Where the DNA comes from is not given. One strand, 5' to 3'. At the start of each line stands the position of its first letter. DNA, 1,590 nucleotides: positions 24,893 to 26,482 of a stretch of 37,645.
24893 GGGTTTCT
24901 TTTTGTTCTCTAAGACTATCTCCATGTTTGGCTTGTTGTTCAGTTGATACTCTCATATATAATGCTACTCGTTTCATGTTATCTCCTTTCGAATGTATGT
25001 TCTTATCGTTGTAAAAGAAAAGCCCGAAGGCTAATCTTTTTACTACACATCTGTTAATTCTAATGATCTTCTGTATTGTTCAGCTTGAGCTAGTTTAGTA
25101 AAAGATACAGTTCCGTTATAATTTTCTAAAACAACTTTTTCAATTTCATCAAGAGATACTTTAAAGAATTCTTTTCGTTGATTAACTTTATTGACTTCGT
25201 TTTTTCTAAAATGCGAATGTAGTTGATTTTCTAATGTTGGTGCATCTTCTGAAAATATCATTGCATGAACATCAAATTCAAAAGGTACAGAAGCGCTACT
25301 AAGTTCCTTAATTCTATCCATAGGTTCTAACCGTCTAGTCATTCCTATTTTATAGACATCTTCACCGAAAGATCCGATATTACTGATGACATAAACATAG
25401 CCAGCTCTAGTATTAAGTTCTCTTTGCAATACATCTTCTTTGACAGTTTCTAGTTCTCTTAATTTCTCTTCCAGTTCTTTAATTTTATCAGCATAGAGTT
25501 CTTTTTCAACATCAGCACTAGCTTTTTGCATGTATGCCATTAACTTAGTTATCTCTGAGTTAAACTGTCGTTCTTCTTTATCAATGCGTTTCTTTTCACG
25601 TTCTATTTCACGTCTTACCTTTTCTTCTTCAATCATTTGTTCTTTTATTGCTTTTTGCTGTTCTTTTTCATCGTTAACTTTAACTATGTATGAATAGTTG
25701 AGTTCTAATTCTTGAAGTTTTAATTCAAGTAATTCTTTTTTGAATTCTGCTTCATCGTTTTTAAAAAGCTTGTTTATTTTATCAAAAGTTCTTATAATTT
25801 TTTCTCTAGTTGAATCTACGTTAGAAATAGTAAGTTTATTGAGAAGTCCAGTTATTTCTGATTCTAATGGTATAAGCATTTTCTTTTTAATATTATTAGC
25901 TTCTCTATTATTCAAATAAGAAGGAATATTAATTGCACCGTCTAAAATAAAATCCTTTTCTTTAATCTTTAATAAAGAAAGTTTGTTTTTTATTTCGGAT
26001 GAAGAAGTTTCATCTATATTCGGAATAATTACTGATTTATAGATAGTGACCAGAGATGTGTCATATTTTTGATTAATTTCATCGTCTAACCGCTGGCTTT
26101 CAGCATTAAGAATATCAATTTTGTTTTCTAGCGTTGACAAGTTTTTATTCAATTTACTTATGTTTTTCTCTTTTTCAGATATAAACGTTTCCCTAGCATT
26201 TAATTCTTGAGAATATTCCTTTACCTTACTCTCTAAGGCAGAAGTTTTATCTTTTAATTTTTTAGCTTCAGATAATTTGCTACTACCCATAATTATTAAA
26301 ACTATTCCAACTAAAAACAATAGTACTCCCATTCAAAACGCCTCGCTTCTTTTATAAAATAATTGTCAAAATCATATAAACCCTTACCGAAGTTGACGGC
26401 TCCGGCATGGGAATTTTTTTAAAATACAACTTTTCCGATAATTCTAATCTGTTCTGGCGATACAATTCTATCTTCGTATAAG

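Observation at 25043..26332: Moron at the int/repressor junction encodes a membrane-anchored coiled-coil T5orf172 (GIY-YIG-like) protein: candidate defence/exclusion gene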

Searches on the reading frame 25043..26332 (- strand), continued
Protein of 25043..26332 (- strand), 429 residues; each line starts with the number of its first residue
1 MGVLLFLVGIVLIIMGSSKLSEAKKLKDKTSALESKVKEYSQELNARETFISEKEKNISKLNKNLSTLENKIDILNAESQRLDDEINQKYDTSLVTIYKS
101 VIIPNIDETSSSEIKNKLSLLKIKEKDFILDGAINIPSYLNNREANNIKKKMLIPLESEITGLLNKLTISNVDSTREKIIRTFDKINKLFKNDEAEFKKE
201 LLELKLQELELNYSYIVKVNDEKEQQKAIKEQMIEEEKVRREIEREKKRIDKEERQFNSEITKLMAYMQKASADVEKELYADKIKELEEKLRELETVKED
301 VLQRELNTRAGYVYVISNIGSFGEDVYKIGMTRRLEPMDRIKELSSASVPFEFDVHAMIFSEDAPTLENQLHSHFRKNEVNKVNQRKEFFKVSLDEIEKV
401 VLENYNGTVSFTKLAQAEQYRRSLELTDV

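Call 26: get_annotated_region(hit=H37, flank=4000)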
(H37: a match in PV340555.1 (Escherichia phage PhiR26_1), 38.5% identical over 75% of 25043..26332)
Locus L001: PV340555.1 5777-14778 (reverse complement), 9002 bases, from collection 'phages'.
description: Escherichia phage PhiR26_1, complete genome.
organism: Escherichia phage PhiR26_1 (NCBI taxid 3416477)
taxonomy: Viruses
host: Escherichia coli str. K-12 substr. MG1655; source: -; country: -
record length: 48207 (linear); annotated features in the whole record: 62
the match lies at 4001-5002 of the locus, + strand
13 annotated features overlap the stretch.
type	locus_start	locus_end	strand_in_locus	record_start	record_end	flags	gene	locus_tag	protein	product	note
CDS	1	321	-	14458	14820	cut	-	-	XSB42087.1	RusA resolvase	Holliday junction resolvase / Crossover junctionendodeoxyribonuclease rusA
CDS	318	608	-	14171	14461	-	-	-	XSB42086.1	hypothetical protein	hypothetical protein YbcO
CDS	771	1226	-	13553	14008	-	-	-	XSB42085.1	hypothetical protein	hypothetical protein YbcN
CDS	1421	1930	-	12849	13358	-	-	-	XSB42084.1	hypothetical protein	-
CDS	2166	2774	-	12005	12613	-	-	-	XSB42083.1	Rha protein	-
CDS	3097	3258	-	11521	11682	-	-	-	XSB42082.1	hypothetical protein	-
CDS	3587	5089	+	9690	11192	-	-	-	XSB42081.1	PD-lambda-1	-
CDS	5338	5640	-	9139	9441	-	-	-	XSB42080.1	exclusion protein Ren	exclusion protein ren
CDS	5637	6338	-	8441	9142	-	-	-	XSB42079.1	DNA replication protein P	-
CDS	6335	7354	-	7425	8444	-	-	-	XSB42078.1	DNA replication protein O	-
CDS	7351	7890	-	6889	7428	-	-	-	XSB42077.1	cII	activator protein cII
CDS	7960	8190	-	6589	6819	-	-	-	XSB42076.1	Cro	transcriptional regulator cro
CDS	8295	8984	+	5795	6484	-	-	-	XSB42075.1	cI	repressor protein cI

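Call 27: get_annotated_region(hit=H21, flank=3000)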
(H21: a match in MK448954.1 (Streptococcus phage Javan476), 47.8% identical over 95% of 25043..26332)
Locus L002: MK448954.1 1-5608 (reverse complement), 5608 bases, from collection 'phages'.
description: Streptococcus phage Javan476, complete genome.
organism: Streptococcus phage Javan476 (NCBI taxid 2548193)
taxonomy: Viruses; Duplodnaviria; Heunggongvirae; Uroviricota; Caudoviricetes
host: Streptococcus pyogenes ERR473551; source: -; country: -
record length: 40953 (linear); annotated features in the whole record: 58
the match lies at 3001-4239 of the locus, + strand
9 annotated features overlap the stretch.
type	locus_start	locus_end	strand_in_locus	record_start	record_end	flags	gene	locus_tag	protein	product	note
CDS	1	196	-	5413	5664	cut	-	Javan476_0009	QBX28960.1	hypothetical protein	-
CDS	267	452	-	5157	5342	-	-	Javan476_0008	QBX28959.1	hypothetical protein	-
CDS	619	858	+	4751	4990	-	-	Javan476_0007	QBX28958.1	hypothetical protein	-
CDS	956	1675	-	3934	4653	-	-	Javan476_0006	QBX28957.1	antirepressor protein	-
CDS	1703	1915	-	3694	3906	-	-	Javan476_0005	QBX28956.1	hypothetical protein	FIG01117062: hypothetical protein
CDS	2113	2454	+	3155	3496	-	-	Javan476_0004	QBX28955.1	putative cI-like repressor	-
CDS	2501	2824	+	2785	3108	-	-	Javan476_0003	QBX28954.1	hypothetical protein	-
CDS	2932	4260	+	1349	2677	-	-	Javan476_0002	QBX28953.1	hypothetical protein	UPF0325 protein YaeH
CDS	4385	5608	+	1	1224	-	-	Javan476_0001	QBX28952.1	integrase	integrase: site-specific recombinase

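Call 28: get_annotated_region(hit=H26, flank=3000)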
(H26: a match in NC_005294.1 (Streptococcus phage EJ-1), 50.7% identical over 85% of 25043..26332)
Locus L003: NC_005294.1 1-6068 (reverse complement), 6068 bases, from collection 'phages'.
description: Streptococcus prophage EJ-1, complete genome.
organism: Streptococcus phage EJ-1 (NCBI taxid 12402)
taxonomy: Viruses; Duplodnaviria; Heunggongvirae; Uroviricota; Caudoviricetes
host: Streptococcus pneumoniae; source: -; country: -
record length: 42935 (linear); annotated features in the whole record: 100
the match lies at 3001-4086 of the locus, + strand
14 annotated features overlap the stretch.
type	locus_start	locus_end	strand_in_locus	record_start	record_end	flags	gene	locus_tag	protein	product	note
CDS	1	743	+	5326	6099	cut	-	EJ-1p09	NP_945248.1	DNA binding protein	ORF9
CDS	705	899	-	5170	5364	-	-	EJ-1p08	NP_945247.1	hypothetical protein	ORF8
CDS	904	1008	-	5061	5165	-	-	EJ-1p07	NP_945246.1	hypothetical protein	ORF7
CDS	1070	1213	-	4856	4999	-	-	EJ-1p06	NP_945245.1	hypothetical protein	ORF6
CDS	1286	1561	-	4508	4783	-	-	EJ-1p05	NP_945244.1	hypothetical protein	ORF5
regulatory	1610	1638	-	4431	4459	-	-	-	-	promoter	-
regulatory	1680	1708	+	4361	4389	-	-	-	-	promoter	-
CDS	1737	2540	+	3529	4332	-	cI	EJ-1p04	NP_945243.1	transcriptional regulator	ORF4; regulation of transcription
CDS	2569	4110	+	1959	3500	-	-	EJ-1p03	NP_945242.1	DUF4041 domain-containing protein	ORF3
CDS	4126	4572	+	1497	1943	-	-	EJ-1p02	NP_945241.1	hypothetical protein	ORF2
regulatory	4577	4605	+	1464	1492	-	-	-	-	promoter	-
CDS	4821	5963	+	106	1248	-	int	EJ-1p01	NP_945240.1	integrase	ORF1; phage DNA integration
regulatory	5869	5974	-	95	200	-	-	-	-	terminator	-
misc_feature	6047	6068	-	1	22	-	-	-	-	-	attL core sequence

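Call 39: find_encoding_contigs(protein=P0002, flank=6000, max_places=8)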
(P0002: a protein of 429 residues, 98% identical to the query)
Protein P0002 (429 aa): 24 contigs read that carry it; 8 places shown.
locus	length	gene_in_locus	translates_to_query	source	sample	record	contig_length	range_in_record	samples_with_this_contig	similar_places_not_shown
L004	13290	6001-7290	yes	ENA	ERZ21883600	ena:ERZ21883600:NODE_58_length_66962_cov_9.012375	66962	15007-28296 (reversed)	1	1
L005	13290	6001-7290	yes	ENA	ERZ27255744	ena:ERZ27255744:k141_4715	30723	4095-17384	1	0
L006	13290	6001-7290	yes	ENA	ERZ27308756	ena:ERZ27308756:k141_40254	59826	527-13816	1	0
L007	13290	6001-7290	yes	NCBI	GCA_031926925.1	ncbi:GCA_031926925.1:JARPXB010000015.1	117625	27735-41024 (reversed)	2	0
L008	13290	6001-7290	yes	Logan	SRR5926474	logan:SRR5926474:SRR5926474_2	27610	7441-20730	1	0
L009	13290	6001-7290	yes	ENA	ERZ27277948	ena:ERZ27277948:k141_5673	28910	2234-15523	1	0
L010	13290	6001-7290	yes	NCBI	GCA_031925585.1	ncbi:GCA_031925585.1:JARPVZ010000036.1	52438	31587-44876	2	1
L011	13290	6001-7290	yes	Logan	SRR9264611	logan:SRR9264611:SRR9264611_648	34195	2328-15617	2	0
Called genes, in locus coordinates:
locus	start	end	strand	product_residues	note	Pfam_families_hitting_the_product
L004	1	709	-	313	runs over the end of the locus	PF09588:YqaJ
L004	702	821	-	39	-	-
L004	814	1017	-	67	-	-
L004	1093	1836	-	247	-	-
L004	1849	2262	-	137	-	-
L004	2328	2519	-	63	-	-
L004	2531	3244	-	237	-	PF09669:Phage_pRha, PF10552:ORF6C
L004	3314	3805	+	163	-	PF05014:Nuc_deoxyrib_tr (weak)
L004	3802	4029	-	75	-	-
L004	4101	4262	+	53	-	-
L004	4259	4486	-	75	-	-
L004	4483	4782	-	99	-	-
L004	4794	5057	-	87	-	PF12844:HTH_19 (weak), PF13560:HTH_31 (weak), PF01381:HTH_3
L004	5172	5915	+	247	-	PF01381:HTH_3, PF12844:HTH_19, PF13443:HTH_26, PF00717:Peptidase_S24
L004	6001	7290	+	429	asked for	PF13250:SNIPE, PF10544:T5orf172, PF13455:MUG113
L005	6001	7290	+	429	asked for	PF13250:SNIPE, PF10544:T5orf172, PF13455:MUG113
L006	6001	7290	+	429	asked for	PF13250:SNIPE, PF10544:T5orf172, PF13455:MUG113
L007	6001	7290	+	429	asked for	PF13250:SNIPE, PF10544:T5orf172, PF13455:MUG113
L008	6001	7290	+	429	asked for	PF13250:SNIPE, PF10544:T5orf172, PF13455:MUG113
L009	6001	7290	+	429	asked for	PF13250:SNIPE, PF10544:T5orf172, PF13455:MUG113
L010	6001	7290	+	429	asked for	PF13250:SNIPE, PF10544:T5orf172, PF13455:MUG113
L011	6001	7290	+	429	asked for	PF13250:SNIPE, PF10544:T5orf172, PF13455:MUG113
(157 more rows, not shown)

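Call 45: predict_structure(alignment_id=A2)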
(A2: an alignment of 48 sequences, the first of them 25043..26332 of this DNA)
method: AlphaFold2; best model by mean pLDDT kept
length: 429 residues; sequences in the alignment: 48
mean_pLDDT: 77.5   pTM: 0.43
mean pLDDT of the five models: 77.5, 76.5, 72.8, 71.5, 70.8
residues with pLDDT >= 90: 63; 70-90: 267; 50-70: 51; < 50: 48
segments of 3 or more residues with pLDDT < 50: 90-92, 94-106, 336-352, 415-424
pLDDT, mean of each block of 10 residues (from residue 1): 75 84 85 88 90 92 92 92 72 43 50 80 87 84 87 90 89 89 90 87 89 87 74 74 85 89 88 84 90 87 74 68 68 54 39 63 81 81 59 81 68 51 49
secondary structure, 60 per line:
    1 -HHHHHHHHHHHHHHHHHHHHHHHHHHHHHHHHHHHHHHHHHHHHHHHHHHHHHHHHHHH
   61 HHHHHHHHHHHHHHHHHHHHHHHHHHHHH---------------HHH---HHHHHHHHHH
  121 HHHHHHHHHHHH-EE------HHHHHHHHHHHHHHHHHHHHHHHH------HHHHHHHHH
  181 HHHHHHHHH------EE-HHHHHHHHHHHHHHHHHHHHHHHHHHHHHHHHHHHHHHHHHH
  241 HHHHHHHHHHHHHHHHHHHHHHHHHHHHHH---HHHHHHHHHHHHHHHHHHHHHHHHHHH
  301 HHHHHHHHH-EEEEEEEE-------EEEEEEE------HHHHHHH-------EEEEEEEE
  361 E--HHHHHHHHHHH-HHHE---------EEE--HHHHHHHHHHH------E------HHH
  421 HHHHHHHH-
elements in order: H2-89 H111-132 H142-165 H172-189 H199-270 H274-309 E311-318 E326-332 H339-345 E353-361 H364-374 E389-391 H394-404 H418-428

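Call 47: search_solved_structures(query=A2, max_evalue=1, show_alignments=2)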
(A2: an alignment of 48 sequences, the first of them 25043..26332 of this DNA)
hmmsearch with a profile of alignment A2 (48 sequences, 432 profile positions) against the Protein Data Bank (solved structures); distinct sequences matched with E-value up to 1: 30.
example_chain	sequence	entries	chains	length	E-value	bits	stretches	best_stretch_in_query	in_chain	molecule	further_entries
7upq_B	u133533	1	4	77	0.0027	19.9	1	60-124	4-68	DHT03 protein B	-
7upo_B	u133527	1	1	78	0.006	18.8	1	59-123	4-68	DHT03 protein B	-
8hd0_E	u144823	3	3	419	0.019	17.1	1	10-98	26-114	Murein hydrolase activator EnvC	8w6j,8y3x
4fzo_A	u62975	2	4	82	0.026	16.7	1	277-344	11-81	uranyl binding protein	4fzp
9hvw_D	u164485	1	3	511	0.059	15.5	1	32-113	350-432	Fusion glycoprotein F1,Probable N-acetylmuramidase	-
4fqk_B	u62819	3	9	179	0.079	15.1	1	43-145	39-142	Hemagglutinin HA2 | Hemagglutinin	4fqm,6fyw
4zry_B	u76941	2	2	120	0.09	14.9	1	54-134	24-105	Keratin, type II cytoskeletal 1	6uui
4m40_B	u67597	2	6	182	0.095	14.8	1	43-144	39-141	Hemagglutinin HA2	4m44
4lin_A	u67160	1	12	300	0.15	14.1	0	29-112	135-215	Tail needle protein gp26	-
6cnv_B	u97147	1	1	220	0.15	14.1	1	44-144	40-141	Envelope glycoprotein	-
3tnu_B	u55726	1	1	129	0.18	13.9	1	33-141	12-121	Keratin, type II cytoskeletal 5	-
9x60_P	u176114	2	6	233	0.18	13.9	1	44-144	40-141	Hemagglutinin HA2 chain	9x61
9x5w_B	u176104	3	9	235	0.18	13.9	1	44-144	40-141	Hemagglutinin HA2 chain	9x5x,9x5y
9x5z_K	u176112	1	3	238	0.19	13.8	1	44-144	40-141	Hemagglutinin HA2 chain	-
8qox_B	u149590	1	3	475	0.33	13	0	21-93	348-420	Conserved membrane protein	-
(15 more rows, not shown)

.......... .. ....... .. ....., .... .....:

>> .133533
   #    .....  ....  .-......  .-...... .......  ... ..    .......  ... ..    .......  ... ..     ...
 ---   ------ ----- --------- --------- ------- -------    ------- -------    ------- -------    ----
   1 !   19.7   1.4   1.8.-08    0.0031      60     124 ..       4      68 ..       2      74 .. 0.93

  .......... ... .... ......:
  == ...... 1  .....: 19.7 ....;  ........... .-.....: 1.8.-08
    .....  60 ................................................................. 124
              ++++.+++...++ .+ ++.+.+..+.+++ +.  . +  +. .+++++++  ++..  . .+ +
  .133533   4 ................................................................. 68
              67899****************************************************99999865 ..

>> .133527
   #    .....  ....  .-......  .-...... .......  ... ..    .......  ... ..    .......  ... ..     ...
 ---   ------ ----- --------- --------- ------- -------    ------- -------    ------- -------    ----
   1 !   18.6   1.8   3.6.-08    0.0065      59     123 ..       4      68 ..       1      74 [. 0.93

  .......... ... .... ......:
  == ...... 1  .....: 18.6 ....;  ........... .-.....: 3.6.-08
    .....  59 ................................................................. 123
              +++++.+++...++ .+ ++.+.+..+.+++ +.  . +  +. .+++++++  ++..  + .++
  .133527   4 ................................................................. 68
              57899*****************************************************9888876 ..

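Call 48: fold_search(model_id=the predicted structure, library=pdb)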
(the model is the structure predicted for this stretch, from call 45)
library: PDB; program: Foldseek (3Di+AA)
matches with E <= 10: 173; with E <= 0.001: 0
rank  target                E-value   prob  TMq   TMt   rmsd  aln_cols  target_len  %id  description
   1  4tql_A                7.0e-01  0.12  0.11  0.18  30.1       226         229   13  Computationally designed three helix bundle (released 2014-10-15)
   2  6nf1                  7.4e-01  0.08  0.15  0.12  30.5       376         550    9  Vav1 inhibited by an allosteric inhibitor: Vav1 inhibitors block GEF activity (released 2019-12-25)
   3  8bhf_n1               7.8e-01  0.23  0.14  0.24  14.6       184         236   17  Cryo-EM structure of stalled rabbit 80S ribosomes in complex with human CCR4-NOT and CNOT4 (released 2023-09-06)
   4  9i05_Au               1.0e+00  0.41  0.16  0.27  10.2       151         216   10  Cryo-EM structure of the large subunit of the mitochondrial ribosome from Toxoplasma gondii (released 2025-06-11)
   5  6z3w_C                1.1e+00  0.11  0.13  0.24  20.6       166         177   14  Human ER membrane protein complex (released 2020-07-15)
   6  4tql_B                1.3e+00  0.10  0.13  0.21  34.5       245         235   14  Computationally designed three helix bundle (released 2014-10-15)
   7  4xm5                  1.6e+00  0.16  0.12  0.19   8.3        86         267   17  C. glabrata Slx1. (released 2015-03-25)
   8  4dvz                  1.7e+00  0.10  0.14  0.13  16.9       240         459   12  Crystal structure of the Helicobacter pylori CagA oncoprotein (released 2012-07-25)
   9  6wvk_H                1.7e+00  0.09  0.14  0.09  15.3       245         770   10  Cryo-EM structure of Bacillus subtilis RNA Polymerase in complex with HelD (released 2020-11-18)
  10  8to0_AI               1.9e+00  0.06  0.11  0.12  35.1       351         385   13  48-nm repeating structure of doublets from mouse sperm flagella (released 2023-11-01)
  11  7rtn_A                1.9e+00  0.04  0.12  0.16  20.7       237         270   10  Cryo-EM structure of bluetongue virus capsid protein VP5 at low endosomal pH (released 2021-11-03)
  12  9c3i_S                2.0e+00  0.13  0.15  0.24  15.1       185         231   18  Rebuilt CNOT3/tRNA-LEU structure (released 2024-12-04)
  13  5mdw_7                2.0e+00  0.10  0.11  0.13  32.9       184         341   15  Structure of ArfA(A18T) and RF2 bound to the 70S ribosome (pre-accommodated state) (released 2016-12-14)
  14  7rro_C6               2.0e+00  0.06  0.11  0.12  36.0       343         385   11  Structure of the 48-nm repeat doublet microtubule from bovine tracheal cilia (released 2021-10-27)
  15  5h5u_4                2.0e+00  0.04  0.10  0.12  31.2       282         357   12  Mechanistic insights into the alternative translation termination by ArfA and RF2 (released 2017-01-25)
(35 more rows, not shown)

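Call 75: search_protein_representatives(protein=window:25043-26332:-)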
Query: 429 residues. Proteins with E-value up to 0.001 (for the whole library): 3563; up to 1e-10: 2145; up to 1e-30: 1305. The best 150 are listed.
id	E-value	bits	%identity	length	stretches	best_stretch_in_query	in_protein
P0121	6.8e-110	384.2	49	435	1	17-426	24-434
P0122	2.1e-108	379.4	57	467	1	23-427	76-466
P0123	6.8e-106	371.1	53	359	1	7-359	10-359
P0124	4.1e-105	368.5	49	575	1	5-425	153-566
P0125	4.4e-105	368.4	51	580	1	43-426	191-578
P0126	2.1e-104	366.2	54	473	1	27-426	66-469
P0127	3.2e-104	365.6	52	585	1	36-426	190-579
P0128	7.2e-103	361.1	48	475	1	2-426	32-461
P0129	2.1e-102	359.6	56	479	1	55-424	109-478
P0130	4.9e-102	358.4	57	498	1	108-428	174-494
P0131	1.3e-100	353.7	44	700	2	31-426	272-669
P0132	2.0e-100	353.1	50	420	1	6-427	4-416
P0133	4.3e-100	352.0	52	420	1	55-427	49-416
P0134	4.2e-99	348.7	50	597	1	40-426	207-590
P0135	5.7e-99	348.3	52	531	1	26-423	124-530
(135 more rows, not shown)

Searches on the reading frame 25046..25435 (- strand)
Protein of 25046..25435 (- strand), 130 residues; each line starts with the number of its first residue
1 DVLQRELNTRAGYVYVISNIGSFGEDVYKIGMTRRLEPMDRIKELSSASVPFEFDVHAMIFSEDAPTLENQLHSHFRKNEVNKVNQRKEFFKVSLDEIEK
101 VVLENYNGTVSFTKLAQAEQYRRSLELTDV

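Call 54: predict_structure(alignment_id=A3)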
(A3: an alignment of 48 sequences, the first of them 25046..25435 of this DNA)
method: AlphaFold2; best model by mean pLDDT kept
length: 130 residues; sequences in the alignment: 48
mean_pLDDT: 71.5   pTM: 0.63
mean pLDDT of the five models: 71.5, 70.8, 68.7, 66.4, 61.5
residues with pLDDT >= 90: 0; 70-90: 69; 50-70: 58; < 50: 3
segments of 3 or more residues with pLDDT < 50: none
pLDDT, mean of each block of 10 residues (from residue 1): 56 80 74 72 59 73 86 87 63 87 73 63 56
secondary structure, 60 per line:
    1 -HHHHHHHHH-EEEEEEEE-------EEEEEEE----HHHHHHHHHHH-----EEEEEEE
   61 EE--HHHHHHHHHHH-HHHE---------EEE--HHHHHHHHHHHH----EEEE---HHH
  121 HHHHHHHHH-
elements in order: H2-10 E12-19 E27-33 H38-48 E54-62 H65-75 E90-92 H95-106 E111-114 H118-129
